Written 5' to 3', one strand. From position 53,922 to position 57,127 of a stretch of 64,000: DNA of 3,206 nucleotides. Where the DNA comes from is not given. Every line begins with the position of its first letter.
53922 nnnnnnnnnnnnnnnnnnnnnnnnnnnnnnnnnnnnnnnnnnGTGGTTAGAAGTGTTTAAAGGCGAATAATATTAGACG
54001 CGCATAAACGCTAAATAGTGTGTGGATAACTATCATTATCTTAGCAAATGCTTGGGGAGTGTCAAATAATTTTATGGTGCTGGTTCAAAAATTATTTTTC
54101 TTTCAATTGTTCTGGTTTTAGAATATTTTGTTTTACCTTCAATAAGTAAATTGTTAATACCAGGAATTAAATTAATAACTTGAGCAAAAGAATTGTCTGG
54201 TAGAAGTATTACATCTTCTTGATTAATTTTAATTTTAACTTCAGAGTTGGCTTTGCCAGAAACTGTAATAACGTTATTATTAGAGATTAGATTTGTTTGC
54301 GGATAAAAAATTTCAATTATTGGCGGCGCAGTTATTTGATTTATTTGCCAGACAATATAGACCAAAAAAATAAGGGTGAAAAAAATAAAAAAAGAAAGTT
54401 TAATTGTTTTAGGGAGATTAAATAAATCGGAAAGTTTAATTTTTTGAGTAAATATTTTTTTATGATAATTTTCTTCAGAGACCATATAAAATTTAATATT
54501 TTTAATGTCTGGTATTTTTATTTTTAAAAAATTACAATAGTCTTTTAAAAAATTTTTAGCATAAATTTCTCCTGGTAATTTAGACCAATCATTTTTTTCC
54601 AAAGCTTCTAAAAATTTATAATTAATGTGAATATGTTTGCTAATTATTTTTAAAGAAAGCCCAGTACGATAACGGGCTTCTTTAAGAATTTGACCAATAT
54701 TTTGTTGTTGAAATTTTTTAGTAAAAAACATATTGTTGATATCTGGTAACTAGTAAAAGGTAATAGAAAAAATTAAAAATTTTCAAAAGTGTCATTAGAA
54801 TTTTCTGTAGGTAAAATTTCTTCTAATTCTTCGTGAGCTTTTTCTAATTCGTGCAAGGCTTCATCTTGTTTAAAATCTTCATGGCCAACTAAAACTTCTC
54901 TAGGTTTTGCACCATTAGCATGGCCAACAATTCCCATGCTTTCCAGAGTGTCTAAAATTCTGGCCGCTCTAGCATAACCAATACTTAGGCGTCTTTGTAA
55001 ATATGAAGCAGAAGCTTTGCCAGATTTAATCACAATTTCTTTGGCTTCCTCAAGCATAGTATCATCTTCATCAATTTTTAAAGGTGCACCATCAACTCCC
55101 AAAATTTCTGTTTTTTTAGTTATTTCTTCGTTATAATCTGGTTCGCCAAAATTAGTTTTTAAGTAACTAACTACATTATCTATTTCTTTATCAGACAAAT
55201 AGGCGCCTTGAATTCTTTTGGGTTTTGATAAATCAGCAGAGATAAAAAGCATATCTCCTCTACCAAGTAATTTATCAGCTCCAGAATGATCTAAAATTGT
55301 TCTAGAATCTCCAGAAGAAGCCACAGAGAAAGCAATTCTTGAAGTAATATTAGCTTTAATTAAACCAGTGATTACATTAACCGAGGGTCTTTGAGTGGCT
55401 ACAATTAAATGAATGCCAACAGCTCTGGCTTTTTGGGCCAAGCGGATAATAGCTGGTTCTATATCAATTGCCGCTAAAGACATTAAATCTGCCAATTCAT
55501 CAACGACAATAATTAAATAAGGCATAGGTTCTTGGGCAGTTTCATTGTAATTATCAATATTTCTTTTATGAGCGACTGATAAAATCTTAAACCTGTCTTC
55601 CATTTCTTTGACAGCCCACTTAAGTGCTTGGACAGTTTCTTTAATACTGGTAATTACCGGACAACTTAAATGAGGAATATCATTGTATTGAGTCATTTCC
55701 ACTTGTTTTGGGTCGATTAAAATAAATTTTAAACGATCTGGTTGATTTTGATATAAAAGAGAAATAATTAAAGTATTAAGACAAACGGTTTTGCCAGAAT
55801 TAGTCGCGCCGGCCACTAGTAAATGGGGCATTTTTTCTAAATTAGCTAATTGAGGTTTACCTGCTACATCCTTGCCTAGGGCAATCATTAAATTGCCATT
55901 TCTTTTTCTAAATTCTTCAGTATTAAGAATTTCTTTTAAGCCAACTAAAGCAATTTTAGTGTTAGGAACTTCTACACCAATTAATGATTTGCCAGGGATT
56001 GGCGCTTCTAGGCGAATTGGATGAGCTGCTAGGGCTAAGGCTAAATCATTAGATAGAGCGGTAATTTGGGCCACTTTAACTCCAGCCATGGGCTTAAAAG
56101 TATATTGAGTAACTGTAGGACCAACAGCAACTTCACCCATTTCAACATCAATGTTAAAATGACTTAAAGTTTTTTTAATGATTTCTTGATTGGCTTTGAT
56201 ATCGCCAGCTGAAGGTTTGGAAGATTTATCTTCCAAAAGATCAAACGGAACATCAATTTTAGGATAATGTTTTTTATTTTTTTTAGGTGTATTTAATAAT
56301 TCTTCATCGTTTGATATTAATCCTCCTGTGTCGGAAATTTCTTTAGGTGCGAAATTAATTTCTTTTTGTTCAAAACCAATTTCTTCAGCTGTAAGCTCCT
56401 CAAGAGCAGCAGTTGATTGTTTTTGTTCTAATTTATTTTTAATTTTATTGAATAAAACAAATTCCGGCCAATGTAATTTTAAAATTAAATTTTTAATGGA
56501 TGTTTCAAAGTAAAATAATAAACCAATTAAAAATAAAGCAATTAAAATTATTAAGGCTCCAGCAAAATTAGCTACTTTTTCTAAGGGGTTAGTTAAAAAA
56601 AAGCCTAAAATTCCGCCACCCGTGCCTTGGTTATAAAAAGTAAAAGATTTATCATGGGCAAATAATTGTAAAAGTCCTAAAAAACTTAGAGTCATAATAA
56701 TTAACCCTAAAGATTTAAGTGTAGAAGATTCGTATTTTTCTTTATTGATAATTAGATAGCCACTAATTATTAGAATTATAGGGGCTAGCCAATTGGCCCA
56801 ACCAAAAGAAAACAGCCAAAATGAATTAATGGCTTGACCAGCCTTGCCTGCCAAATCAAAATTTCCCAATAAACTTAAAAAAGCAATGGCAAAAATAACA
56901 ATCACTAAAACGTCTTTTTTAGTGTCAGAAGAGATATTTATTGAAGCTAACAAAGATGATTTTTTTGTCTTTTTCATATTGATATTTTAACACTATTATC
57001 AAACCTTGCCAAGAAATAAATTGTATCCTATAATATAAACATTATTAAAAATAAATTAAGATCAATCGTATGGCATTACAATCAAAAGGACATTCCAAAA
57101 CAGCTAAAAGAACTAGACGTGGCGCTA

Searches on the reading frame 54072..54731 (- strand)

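Call 15: search_protein_families(library=pfam, proteins=[window:54072-54731:-], max_evalue=0.001)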
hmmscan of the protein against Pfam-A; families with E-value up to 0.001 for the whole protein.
window:54072-54731:- (219 aa): 3 families
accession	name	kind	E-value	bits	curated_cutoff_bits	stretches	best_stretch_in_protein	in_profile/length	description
PF13413.12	HTH_25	-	4.2e-16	59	24.6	1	15-71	1-57/62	Helix-turn-helix domain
PF12844.13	HTH_19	-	5.5e-05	23.4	30.2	1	13-72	1-54/64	Helix-turn-helix domain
PF09136.16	Glucodextran_B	-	0.0002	21.7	27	1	137-213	1-79/83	Glucodextranase, domain B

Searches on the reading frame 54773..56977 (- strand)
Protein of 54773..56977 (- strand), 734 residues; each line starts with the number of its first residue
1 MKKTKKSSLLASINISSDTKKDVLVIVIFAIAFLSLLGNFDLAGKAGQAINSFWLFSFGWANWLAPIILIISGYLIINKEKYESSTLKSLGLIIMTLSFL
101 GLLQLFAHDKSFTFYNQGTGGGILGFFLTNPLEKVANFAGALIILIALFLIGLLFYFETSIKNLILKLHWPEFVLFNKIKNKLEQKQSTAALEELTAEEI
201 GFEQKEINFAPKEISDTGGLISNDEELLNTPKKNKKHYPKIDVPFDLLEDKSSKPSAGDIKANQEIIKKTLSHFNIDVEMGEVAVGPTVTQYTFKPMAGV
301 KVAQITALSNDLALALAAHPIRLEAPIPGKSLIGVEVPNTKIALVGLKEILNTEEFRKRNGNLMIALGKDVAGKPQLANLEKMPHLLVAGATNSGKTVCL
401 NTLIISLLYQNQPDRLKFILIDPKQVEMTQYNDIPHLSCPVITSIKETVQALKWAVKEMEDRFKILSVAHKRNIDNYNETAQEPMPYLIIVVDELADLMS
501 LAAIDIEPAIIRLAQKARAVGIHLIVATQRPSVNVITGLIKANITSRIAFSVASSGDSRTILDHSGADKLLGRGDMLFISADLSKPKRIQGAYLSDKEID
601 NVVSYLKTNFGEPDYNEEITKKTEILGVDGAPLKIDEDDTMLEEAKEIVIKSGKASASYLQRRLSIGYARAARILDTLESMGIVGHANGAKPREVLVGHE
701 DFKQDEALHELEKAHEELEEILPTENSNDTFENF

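Call 15: search_protein_families(library=pfam, proteins=[window:54773-56977:-], max_evalue=0.001)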
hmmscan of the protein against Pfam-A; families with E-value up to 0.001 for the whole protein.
window:54773-56977:- (734 aa): 4 families
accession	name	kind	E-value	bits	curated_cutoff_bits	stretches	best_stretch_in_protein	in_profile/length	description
PF01580.24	FtsK_SpoIIIE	-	2.7e-58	197.5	24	1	347-533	2-221/221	FtsK/SpoIIIE family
PF17854.6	FtsK_alpha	-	6.1e-29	100.6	22.9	1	245-339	4-101/101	FtsK alpha domain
PF09397.16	FtsK_gamma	-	2.7e-27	94.7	30.6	1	637-697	2-62/63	Ftsk gamma domain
PF13491.11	FtsK_4TM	-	4.1e-16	59.6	23.1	1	42-167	46-169/171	4TM region of DNA translocase FtsK/SpoIIIE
